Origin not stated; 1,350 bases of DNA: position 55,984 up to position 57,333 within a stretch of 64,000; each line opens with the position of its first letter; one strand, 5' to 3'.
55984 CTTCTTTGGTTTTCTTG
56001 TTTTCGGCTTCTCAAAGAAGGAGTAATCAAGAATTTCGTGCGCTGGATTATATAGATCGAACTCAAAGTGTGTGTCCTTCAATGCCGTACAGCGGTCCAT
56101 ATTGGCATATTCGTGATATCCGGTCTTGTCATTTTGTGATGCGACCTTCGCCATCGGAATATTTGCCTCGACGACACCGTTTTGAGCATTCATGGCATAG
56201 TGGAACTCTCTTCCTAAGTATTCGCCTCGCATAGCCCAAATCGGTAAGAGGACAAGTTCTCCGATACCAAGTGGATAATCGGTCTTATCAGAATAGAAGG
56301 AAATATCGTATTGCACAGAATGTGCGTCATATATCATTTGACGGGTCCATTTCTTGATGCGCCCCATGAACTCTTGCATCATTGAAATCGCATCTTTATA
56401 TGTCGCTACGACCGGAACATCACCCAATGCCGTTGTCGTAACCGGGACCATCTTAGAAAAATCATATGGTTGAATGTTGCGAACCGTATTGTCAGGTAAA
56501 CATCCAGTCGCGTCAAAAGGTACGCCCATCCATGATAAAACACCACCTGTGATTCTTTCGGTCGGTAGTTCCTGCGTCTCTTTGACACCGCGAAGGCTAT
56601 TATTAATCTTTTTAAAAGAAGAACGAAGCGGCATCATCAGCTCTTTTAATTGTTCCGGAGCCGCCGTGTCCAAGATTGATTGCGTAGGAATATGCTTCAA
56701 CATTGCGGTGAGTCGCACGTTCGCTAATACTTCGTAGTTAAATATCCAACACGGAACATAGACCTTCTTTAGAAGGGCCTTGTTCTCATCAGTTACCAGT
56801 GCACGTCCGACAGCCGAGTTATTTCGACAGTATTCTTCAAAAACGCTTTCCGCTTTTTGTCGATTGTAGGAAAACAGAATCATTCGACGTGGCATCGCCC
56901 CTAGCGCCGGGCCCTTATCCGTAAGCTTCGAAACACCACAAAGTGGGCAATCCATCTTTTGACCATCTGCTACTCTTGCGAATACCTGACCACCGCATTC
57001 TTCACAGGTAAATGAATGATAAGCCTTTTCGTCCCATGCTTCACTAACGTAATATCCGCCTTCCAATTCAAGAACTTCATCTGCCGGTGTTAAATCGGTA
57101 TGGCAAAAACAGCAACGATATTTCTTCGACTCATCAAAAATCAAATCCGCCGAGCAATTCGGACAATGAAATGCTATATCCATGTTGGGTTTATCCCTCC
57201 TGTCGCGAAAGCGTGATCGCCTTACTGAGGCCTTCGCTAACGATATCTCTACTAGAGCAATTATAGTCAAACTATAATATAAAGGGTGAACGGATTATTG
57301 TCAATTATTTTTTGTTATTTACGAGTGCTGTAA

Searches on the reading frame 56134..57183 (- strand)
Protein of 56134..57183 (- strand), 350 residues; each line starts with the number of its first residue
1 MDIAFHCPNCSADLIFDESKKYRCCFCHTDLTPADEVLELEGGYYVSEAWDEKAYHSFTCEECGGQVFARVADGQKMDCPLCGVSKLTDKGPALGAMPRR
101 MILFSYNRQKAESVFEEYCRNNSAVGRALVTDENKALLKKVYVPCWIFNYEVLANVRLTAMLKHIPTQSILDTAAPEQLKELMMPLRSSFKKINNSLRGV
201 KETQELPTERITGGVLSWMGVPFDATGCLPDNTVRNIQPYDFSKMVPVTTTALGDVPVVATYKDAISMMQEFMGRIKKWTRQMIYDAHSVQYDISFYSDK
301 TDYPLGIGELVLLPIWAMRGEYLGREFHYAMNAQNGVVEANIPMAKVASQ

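Call 18: search_solved_structures(query=A1, max_evalue=10)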
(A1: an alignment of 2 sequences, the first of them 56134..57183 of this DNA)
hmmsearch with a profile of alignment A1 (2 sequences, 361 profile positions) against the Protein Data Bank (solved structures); distinct sequences matched with E-value up to 10: 8.
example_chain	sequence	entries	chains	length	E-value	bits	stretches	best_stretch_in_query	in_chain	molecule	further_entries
1ztc_A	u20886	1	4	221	0.17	14.6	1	25-117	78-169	hypothetical protein TM0894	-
1vd4_A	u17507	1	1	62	0.46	13.2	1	4-34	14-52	Transcription initiation factor IIE, alpha subunit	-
8eaz_A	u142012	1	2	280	0.72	12.6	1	31-84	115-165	RanBP-type and C3HC4-type zinc finger-containing protein 1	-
7p3r_A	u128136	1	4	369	0.72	12.6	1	146-205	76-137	MakA tetramer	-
6dfp_A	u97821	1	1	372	0.73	12.5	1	146-205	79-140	VCA0883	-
6ezv_X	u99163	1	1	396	0.81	12.4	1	146-205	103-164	Non-hemolytic enterotoxin lytic component L1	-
9fhl_a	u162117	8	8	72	1.5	11.5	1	58-89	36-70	aS34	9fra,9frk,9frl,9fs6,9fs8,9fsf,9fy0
6hr0_A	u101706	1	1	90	9.6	8.9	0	2-39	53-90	Cytochrome C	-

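Call 20: search_protein_representatives(alignment_id=A1)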
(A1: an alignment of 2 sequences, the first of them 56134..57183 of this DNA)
Query: 2 sequences, 361 profile positions. Proteins with E-value up to 0.001 (for the whole library): 2378; up to 1e-10: 644; up to 1e-30: 10. The best 150 are listed.
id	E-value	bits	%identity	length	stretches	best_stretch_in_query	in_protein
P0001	8.3e-195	663.8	-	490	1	1-361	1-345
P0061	2.7e-120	418.7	-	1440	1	1-353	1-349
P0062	2.0e-114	399.3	-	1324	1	1-356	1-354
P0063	7.6e-114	397.4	-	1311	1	1-355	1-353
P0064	2.6e-49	185.1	-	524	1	1-340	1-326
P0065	1.9e-47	179.0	-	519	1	1-341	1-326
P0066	8.0e-41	157.2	-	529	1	1-348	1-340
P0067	7.7e-40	154.0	-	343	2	3-161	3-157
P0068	6.3e-39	151.0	-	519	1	1-341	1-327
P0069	7.5e-32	127.7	-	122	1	1-114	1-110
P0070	2.6e-28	116.0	-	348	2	4-163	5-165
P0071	2.7e-27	112.7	-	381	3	188-352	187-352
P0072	1.7e-26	110.1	-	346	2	3-156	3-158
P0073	3.0e-26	109.3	-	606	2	1-184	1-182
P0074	6.8e-26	108.1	-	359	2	4-155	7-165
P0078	2.3e-23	99.8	-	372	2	210-349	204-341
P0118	1.1e-19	87.6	-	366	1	5-351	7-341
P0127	2.0e-19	86.8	-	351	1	3-349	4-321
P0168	7.1e-18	81.7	-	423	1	5-349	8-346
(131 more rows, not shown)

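Call 21: search_protein_families(library=pfam, proteins=[P0064, P0067, P0070, P0071, P0072, P0074, P0078, P0118, P0127, P0168], max_evalue=0.01)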
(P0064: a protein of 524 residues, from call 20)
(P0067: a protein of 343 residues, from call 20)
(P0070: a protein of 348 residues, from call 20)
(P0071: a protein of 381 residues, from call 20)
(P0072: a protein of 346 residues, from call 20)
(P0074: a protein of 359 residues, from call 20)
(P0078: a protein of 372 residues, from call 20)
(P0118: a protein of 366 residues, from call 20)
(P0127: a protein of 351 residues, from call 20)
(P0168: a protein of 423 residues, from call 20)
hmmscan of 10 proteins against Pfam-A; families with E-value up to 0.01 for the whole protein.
P0064 (524 aa): 0 families

P0067 (343 aa): 1 family
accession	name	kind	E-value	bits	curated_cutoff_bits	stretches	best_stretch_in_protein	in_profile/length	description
PF08271.17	Zn_Ribbon_TF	-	0.00021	21.2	29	1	5-37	1-34/43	TFIIB zinc-binding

P0070 (348 aa): 1 family
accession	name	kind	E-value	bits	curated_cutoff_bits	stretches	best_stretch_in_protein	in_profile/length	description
PF03966.22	Trm112p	-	0.0026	18.1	22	0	8-34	10-36/40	Trm112p-like protein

P0071 (381 aa): 7 families
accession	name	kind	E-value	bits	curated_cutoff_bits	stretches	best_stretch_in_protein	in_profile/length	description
PF08271.17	Zn_Ribbon_TF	-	1.3e-07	31.5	29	1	5-36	1-33/43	TFIIB zinc-binding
PF19134.6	DUF5817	-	0.0013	19.1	31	0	93-117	5-29/57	Domain of unknown function (DUF5817)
PF07191.17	Zn_ribbon_6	-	0.0028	18.1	25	0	6-35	2-29/67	Double zinc ribbon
PF08274.17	Zn_Ribbon_YjdM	-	0.0046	17.4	30.8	0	6-33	4-30/30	PhnA Zinc-Ribbon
PF18319.7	Zn_ribbon_PriA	-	0.0046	17.3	26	1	7-31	1-25/27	PriA DNA helicase Cys-rich region (CRR) domain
PF08772.16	Zn_ribbon_NOB1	-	0.0055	17.2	24.9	0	93-120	10-34/72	Nin one binding (NOB1) Zn-ribbon like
PF01155.25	HypA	-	0.0072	16.8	28.9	0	89-120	68-97/112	Hydrogenase/urease nickel incorporation, metallochaperone, hypA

P0072 (346 aa): 12 families
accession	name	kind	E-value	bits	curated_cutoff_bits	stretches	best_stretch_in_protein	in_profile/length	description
PF09297.16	Zn_ribbon_NUD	-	1.7e-05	24.8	24.8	0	7-29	6-28/32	NADH pyrophosphatase zinc ribbon domain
PF19134.6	DUF5817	-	0.00024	21.4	31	0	66-89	6-29/57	Domain of unknown function (DUF5817)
PF12760.12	Zn_ribbon_IS1595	-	0.00029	21.2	25.4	1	6-30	20-45/46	Transposase zinc-ribbon domain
PF07191.17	Zn_ribbon_6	-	0.00029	21.2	25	0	6-37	2-31/67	Double zinc ribbon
PF12773.13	DZR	-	0.00033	21.2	27.3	1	7-88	1-45/45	Double zinc ribbon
PF13453.11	Zn_ribbon_TFIIB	-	0.00076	19.3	22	0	6-29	1-23/41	Transcription factor zinc-finger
PF08271.17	Zn_Ribbon_TF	-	0.00082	19.3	29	0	64-89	1-27/43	TFIIB zinc-binding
PF02150.21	Zn_ribbon_RPB9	-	0.00088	19.5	25.2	0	66-89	4-29/36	RNA polymerases M/15 Kd subunit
PF17915.7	zf_Rg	-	0.0009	19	25.5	0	2-28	5-31/49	Reverse gyrase zinc finger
PF24485.1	zf-C2H2_DHX34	-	0.0029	18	27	0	24-37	3-16/25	DHX34-like, C2H2-type zinc finger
PF08792.16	A2L_zn_ribbon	-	0.0038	17.3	22.9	0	4-14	21-31/33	A2L zinc ribbon domain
PF01396.24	Zn_ribbon_Top1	-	0.0047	17.1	32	0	65-78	3-16/39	Topoisomerase DNA binding C4 zinc finger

P0074 (359 aa): 21 families
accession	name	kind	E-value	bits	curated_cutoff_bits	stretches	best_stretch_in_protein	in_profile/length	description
PF08271.17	Zn_Ribbon_TF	-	8.1e-09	35.3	29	1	8-39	1-33/43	TFIIB zinc-binding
PF21344.3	Zn_ribbon_LysW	-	2.1e-06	27.7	27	1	9-40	2-36/46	Alpha-aminoadipate carrier protein LysW-like, globular domain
PF06677.18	Auto_anti-p27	-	7.5e-05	23.2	24.1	0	5-32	13-40/40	Sjogren's syndrome/scleroderma autoantigen 1 (Autoantigen p27)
PF12773.13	DZR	-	0.00014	22.4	27.3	0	71-103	12-38/45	Double zinc ribbon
PF13248.11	Zn_ribbon_3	-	0.00021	21.1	27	0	7-35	2-26/26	zinc-ribbon domain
PF05605.18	zf-Di19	-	0.00057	20.5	27.5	0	25-38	2-15/54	Drought induced 19 protein (Di19), zinc-binding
PF07191.17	Zn_ribbon_6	-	0.00067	20.1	25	0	9-38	2-29/67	Double zinc ribbon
PF07754.17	HVO_2753_ZBP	-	0.00069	19.8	33.2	1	74-101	1-28/46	Small zinc finger protein HVO_2753-like, Zn-binding pocket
PF07282.18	Cas12f1-like_TNB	-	0.001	19.7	26.3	0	5-37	26-52/60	Cas12f1-like, TNB domain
PF19134.6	DUF5817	-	0.0015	18.9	31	0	10-49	6-45/57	Domain of unknown function (DUF5817)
PF09723.15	Zn_ribbon_8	-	0.0018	18.7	34.4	0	72-97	6-34/41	Zinc ribbon domain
PF06221.18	zf-C2HC5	-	0.0018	18.7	25.8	0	73-105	19-50/54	Putative zinc finger motif, C2HC5-type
PF22289.1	DmmA-like_C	-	0.0028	18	27.4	0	10-39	4-32/44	Dimethylamine monooxygenase subunit DmmA-like, C-terminal domain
PF09538.15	FYDLN_acid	-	0.0029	18.7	23.9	0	9-55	11-56/105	Protein of unknown function (FYDLN_acid)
PF14353.12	CpXC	-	0.0047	17.3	25.4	0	27-80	2-46/121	CpXC protein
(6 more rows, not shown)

P0078 (372 aa): 6 families
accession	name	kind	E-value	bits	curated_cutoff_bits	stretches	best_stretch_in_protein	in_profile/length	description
PF08271.17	Zn_Ribbon_TF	-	0.00029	20.8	29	1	84-108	1-26/43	TFIIB zinc-binding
PF23548.1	Zn_ribbon_FGT1_2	-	0.00033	20.6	27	0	83-96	20-33/35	FORGETTER1 second zinc ribbon domain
PF24460.1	DUF7575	-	0.005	16.6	28.5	0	85-110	5-26/28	Domain of unknown function (DUF7575)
PF07754.17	HVO_2753_ZBP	-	0.0086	16.3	33.2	0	78-94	11-27/46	Small zinc finger protein HVO_2753-like, Zn-binding pocket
PF12773.13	DZR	-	0.009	16.6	27.3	0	83-108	12-31/45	Double zinc ribbon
PF23145.1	Zf_2nd_IFT121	-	0.0099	16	25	0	83-109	16-42/45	IFT121, second zinc finger domain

P0118 (366 aa): 7 families
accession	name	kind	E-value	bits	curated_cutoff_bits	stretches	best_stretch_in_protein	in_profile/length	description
PF25164.1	CoiA_N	-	0.0003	20.7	26.3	0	5-25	16-36/50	Competence protein CoiA, N-terminal domain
PF22191.2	IBR_1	-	0.00031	21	27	1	6-34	3-31/47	IBR domain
PF08271.17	Zn_Ribbon_TF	-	0.00087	19.2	29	1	7-41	1-36/43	TFIIB zinc-binding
PF06221.18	zf-C2HC5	-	0.0011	19.4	25.8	0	69-101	16-47/54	Putative zinc finger motif, C2HC5-type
PF07191.17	Zn_ribbon_6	-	0.0013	19.2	25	0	8-77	2-56/67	Double zinc ribbon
PF12773.13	DZR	-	0.0014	19.2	27.3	0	9-94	1-44/45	Double zinc ribbon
PF18319.7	Zn_ribbon_PriA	-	0.003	17.9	26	0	9-33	1-25/27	PriA DNA helicase Cys-rich region (CRR) domain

P0127 (351 aa): 1 family
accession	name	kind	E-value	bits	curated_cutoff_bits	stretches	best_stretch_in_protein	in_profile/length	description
PF07754.17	HVO_2753_ZBP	-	0.0015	18.8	33.2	1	58-86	1-29/46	Small zinc finger protein HVO_2753-like, Zn-binding pocket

P0168 (423 aa): 9 families
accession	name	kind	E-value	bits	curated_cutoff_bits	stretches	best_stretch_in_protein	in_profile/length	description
PF13248.11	Zn_ribbon_3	-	0.0001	22.1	27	0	8-22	3-17/26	zinc-ribbon domain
PF07754.17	HVO_2753_ZBP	-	0.00031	20.9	33.2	1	74-113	1-40/46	Small zinc finger protein HVO_2753-like, Zn-binding pocket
PF12773.13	DZR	-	0.00071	20.1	27.3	0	70-101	11-36/45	Double zinc ribbon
PF08271.17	Zn_Ribbon_TF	-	0.002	18.1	29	0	9-36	2-30/43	TFIIB zinc-binding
PF24460.1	DUF7575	-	0.0034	17.2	28.5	0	8-17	4-13/28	Domain of unknown function (DUF7575)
PF01155.25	HypA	-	0.0049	17.3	28.9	0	71-100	70-97/112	Hydrogenase/urease nickel incorporation, metallochaperone, hypA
PF01780.25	Ribosomal_L37ae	-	0.0052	17.3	21.9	0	58-98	20-60/85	Ribosomal L37ae protein family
PF24463.1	DUF7577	-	0.0055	16.7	28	0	8-15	3-10/27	Domain of unknown function (DUF7577)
PF18319.7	Zn_ribbon_PriA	-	0.0072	16.7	26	1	10-32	1-23/27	PriA DNA helicase Cys-rich region (CRR) domain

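Call 22: search_protein_families(library=ncbifam, proteins=[P0064, P0067, P0070, P0071, P0072, P0074, P0078, P0118, P0127, P0168], max_evalue=0.01)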
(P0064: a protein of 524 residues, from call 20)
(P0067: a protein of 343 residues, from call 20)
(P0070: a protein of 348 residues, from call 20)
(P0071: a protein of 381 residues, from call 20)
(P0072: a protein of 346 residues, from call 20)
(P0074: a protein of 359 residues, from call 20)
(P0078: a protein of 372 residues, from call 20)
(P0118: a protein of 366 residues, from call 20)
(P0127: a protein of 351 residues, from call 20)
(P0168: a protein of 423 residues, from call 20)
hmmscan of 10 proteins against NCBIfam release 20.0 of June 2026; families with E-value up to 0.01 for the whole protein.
P0064 (524 aa): 0 families

P0067 (343 aa): 3 families
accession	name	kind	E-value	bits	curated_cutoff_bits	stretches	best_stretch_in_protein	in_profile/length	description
TIGR00595.1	priA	equivalog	0.0028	16.3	230.35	0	3-32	224-253/509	replication restart helicase PriA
NF001608.0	PRK00398.1-6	equivalog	0.0039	17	84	0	4-32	3-31/46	DNA-directed RNA polymerase subunit P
NF001607.0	PRK00398.1-4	equivalog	0.007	16.1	89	0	58-84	10-37/53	DNA-directed RNA polymerase subunit P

P0070 (348 aa): 1 family
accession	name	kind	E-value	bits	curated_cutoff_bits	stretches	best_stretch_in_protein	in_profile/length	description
NF011482.0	PRK14892.1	equivalog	0.0086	16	109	1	59-90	17-48/101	putative transcription elongation factor Elf1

P0071 (381 aa): 7 families
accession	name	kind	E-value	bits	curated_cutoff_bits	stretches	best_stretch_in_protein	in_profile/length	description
NF001606.0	PRK00398.1-3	equivalog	6.5e-05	22.7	72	0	4-32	2-29/44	DNA-directed RNA polymerase subunit P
NF047912.1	ECs_2282_CxxC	subfamily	0.0003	20.6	37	1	3-38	1-43/60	ECs_2282 family putative zinc-binding protein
TIGR00595.1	priA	equivalog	0.00067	18.4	230.35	1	4-33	225-254/509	replication restart helicase PriA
TIGR03670.1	rpoB_arch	equivalog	0.00094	17.5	811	1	87-121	534-568/599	DNA-directed RNA polymerase subunit B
NF001607.0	PRK00398.1-4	equivalog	0.0024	17.6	89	0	91-119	9-38/53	DNA-directed RNA polymerase subunit P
NF006335.0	PRK08565.1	equivalog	0.0026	15.3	1402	0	85-121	1048-1084/1116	DNA-directed RNA polymerase subunit B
NF001629.0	PRK00415.1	equivalog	0.0039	16.7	70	0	5-32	15-43/62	30S ribosomal protein S27e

P0072 (346 aa): 5 families
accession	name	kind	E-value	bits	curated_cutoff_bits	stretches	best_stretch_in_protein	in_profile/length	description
NF047912.1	ECs_2282_CxxC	subfamily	0.00024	21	37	0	64-91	3-37/60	ECs_2282 family putative zinc-binding protein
TIGR00595.1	priA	equivalog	0.0004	19.1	230.35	0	6-35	227-256/509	replication restart helicase PriA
NF033497.1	rubre_like_arch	subfamily_domain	0.003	17.2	32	0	6-14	18-26/34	rubrerythrin-like domain-containing protein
NF001629.0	PRK00415.1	equivalog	0.0033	16.9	70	0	65-90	16-42/62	30S ribosomal protein S27e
NF003058.0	PRK03976.1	equivalog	0.0056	16.6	87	0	62-89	35-62/91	50S ribosomal protein L37ae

P0074 (359 aa): 16 families
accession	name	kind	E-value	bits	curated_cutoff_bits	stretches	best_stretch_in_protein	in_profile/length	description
NF001607.0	PRK00398.1-4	equivalog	8.9e-08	31.7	89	1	7-34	9-37/53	DNA-directed RNA polymerase subunit P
NF001606.0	PRK00398.1-3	equivalog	2e-07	30.7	72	1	7-32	2-26/44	DNA-directed RNA polymerase subunit P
NF001608.0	PRK00398.1-6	equivalog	1.5e-06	28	84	1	7-33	3-29/46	DNA-directed RNA polymerase subunit P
NF011481.0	PRK14890.1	equivalog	6.5e-06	26.1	61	1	70-101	8-39/61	putative Zn-ribbon RNA-binding protein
TIGR02605.1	CxxC_CxxC_SSSS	subfamily_domain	2.1e-05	24.5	31.3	0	72-106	6-42/52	FmdB family zinc ribbon protein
TIGR03670.1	rpoB_arch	equivalog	0.00032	19.1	811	0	4-42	535-573/599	DNA-directed RNA polymerase subunit B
NF047912.1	ECs_2282_CxxC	subfamily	0.00036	20.4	37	1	7-45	2-47/60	ECs_2282 family putative zinc-binding protein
TIGR02300.1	FYDLN_acid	hypoth_equivalog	0.00041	20.8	41.65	1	9-68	11-70/129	TIGR02300 family protein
NF047723.1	TransFacS4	equivalog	0.00083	19.8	120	0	10-79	4-68/90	transcription factor S4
NF001629.0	PRK00415.1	equivalog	0.0013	18.2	70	0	8-35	15-43/62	30S ribosomal protein S27e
NF006335.0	PRK08565.1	equivalog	0.0013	16.3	1402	0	3-42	1050-1089/1116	DNA-directed RNA polymerase subunit B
NF004066.1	PRK05580.1-3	equivalog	0.0022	16.3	813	1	7-36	500-529/788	primosomal protein N'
NF001605.0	PRK00398.1-2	equivalog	0.0029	17.5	63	0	72-101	2-30/43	DNA-directed RNA polymerase subunit P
NF041909.1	HVO_2753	equivalog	0.003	17.4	80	0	73-100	11-37/59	HVO_2753 family zinc finger protein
TIGR00686.1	phnA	hypoth_equivalog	0.0044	17.2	80.2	1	9-42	4-36/109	zinc ribbon domain-containing protein YjdM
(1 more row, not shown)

P0078 (372 aa): 3 families
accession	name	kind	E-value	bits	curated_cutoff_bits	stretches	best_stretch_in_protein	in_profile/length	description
NF003058.0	PRK03976.1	equivalog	0.00086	19.2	87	0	6-35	36-65/91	50S ribosomal protein L37ae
NF047912.1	ECs_2282_CxxC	subfamily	0.0028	17.5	37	0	5-42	1-45/60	ECs_2282 family putative zinc-binding protein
TIGR00280.1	eL43_euk_arch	equivalog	0.0088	16.3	95.8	0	80-109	33-62/92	50S ribosomal protein L37Ae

P0118 (366 aa): 9 families
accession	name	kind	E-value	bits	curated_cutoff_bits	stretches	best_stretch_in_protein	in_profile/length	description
NF001607.0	PRK00398.1-4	equivalog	5.6e-10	38.8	89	2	68-98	7-38/53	DNA-directed RNA polymerase subunit P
NF001606.0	PRK00398.1-3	equivalog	4.3e-08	32.8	72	1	6-31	2-26/44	DNA-directed RNA polymerase subunit P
NF001608.0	PRK00398.1-6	equivalog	2.4e-07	30.5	84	1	68-98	1-31/46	DNA-directed RNA polymerase subunit P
NF001605.0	PRK00398.1-2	equivalog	2.3e-05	24.1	63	1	7-32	2-26/43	DNA-directed RNA polymerase subunit P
NF001604.0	PRK00398.1-1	equivalog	0.0024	17.4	103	0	68-95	1-30/48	DNA-directed RNA polymerase subunit P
NF041197.2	CxxC_Se_CxxC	equivalog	0.0039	17.3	40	0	9-39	1-33/53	dual CXXC motif small (seleno)protein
NF001669.0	PRK00432.1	equivalog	0.0043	17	54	0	8-31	28-50/58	30S ribosomal protein S27ae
NF003058.0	PRK03976.1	equivalog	0.0059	16.6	87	0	5-36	35-66/91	50S ribosomal protein L37ae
TIGR00595.1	priA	equivalog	0.0075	14.9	230.35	0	7-33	226-252/509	replication restart helicase PriA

P0127 (351 aa): 4 families
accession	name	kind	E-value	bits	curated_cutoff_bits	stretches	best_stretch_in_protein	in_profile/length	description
NF001606.0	PRK00398.1-3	equivalog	0.0013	18.5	72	1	55-91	2-37/44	DNA-directed RNA polymerase subunit P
NF001608.0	PRK00398.1-6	equivalog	0.0028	17.4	84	1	55-88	3-36/46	DNA-directed RNA polymerase subunit P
NF001607.0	PRK00398.1-4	equivalog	0.0042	16.8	89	0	56-88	10-43/53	DNA-directed RNA polymerase subunit P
NF011481.0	PRK14890.1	equivalog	0.0091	16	61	1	52-86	6-40/61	putative Zn-ribbon RNA-binding protein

P0168 (423 aa): 8 families
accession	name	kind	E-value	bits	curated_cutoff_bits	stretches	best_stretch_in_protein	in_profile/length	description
NF003058.0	PRK03976.1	equivalog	4.7e-05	23.3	87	1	57-98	22-63/91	50S ribosomal protein L37ae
NF011481.0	PRK14890.1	equivalog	8.6e-05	22.5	61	1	68-102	6-40/61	putative Zn-ribbon RNA-binding protein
NF001607.0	PRK00398.1-4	equivalog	0.00011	21.8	89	1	72-100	10-39/53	DNA-directed RNA polymerase subunit P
TIGR00595.1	priA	equivalog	0.00035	19.3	230.35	0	8-35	226-253/509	replication restart helicase PriA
NF001606.0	PRK00398.1-3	equivalog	0.004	16.9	72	1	71-97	2-27/44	DNA-directed RNA polymerase subunit P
TIGR02605.1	CxxC_CxxC_SSSS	subfamily_domain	0.0044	17.1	31.3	0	72-99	6-36/52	FmdB family zinc ribbon protein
NF001608.0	PRK00398.1-6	equivalog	0.0068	16.2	84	0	72-97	4-29/46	DNA-directed RNA polymerase subunit P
TIGR00280.1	eL43_euk_arch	equivalog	0.0079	16.5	95.8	1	58-98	23-63/92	50S ribosomal protein L37Ae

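Call 28: list_cluster_members(proteins=[P0061, P0064, P0066, P0067, P0070, P0072, P0074, P0118, P0127, P0168])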
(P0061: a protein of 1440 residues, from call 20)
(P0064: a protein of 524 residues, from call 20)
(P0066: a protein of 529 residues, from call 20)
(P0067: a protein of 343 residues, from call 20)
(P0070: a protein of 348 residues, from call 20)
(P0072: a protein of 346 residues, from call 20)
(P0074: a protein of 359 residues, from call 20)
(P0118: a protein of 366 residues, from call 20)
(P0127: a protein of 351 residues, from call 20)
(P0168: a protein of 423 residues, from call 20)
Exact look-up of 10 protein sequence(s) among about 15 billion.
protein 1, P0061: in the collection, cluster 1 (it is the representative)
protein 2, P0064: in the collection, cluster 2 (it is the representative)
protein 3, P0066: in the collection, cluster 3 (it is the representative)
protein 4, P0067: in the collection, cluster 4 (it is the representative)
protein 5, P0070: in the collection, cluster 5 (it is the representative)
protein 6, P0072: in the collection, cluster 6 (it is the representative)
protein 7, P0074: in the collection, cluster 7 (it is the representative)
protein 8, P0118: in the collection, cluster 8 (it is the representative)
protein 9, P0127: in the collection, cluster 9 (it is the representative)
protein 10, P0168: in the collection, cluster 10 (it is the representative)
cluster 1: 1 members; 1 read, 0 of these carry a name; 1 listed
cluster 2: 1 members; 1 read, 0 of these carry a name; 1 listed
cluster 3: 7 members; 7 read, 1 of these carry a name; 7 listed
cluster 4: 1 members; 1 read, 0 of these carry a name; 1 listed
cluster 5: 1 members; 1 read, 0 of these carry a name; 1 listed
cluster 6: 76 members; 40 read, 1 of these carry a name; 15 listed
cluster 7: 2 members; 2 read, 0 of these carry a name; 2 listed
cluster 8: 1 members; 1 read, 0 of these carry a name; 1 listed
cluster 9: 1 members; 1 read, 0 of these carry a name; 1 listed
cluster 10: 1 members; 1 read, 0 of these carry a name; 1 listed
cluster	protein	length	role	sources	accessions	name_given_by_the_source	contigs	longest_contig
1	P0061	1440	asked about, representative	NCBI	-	-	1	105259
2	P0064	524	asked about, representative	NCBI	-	-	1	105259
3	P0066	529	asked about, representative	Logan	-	-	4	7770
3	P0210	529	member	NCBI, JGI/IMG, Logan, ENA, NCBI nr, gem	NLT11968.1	MAG: zinc ribbon domain-containing protein [Clostridiaceae bacterium] | zinc ribbon domain-containing protein [Clostridiaceae bacterium]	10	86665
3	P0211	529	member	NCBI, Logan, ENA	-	-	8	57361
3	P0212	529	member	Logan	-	-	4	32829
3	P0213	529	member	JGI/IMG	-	-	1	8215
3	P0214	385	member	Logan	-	-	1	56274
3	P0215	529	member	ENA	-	-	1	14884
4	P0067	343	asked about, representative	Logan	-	-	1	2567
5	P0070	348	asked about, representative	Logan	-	-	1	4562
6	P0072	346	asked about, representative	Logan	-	-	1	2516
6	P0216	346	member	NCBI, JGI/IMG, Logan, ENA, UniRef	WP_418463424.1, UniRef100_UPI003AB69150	hypothetical protein [Frisingicoccus sp.] | hypothetical protein n=1 Tax=Frisingicoccus sp. TaxID=1918627 RepID=UPI003AB69150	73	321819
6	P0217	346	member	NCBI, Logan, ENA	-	-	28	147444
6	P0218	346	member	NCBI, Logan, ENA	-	-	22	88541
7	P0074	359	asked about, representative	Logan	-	-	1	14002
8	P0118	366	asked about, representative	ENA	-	-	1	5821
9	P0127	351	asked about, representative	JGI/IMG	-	-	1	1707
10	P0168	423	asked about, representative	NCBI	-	-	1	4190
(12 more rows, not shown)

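Call 29: find_encoding_contigs(protein=P0064, flank=10000, max_places=3)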
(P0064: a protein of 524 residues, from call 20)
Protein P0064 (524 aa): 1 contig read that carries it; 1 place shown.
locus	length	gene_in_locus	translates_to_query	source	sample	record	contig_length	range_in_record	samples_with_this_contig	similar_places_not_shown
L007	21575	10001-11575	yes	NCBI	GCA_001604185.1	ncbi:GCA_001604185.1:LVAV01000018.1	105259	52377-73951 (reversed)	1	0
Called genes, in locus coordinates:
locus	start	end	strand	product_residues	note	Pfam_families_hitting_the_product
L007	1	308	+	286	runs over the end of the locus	PF01936:NYN, PF12872:OST-HTH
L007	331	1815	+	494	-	PF02446:Glyco_hydro_77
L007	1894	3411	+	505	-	PF00370:FGGY_N, PF02782:FGGY_C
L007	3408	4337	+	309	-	PF03547:Mem_trans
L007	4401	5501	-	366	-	PF13302:Acetyltransf_3, PF00583:Acetyltransf_1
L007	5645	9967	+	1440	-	-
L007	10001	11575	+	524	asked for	-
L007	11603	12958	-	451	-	PF00232:Glyco_hydro_1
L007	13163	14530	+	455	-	PF13439:Glyco_transf_4, PF13579:Glyco_trans_4_4, PF20706:GT4-conflict (faint), PF00534:Glycos_transf_1, PF13692:Glyco_trans_1_4, PF13524:Glyco_trans_1_2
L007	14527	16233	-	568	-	PF00563:EAL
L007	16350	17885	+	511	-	PF13091:PLDc_2, PF00614:PLDc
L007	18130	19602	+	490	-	PF03976:PPK2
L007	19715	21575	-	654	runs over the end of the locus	PF13407:Peripla_BP_4 (faint), PF13377:Peripla_BP_3, PF00990:GGDEF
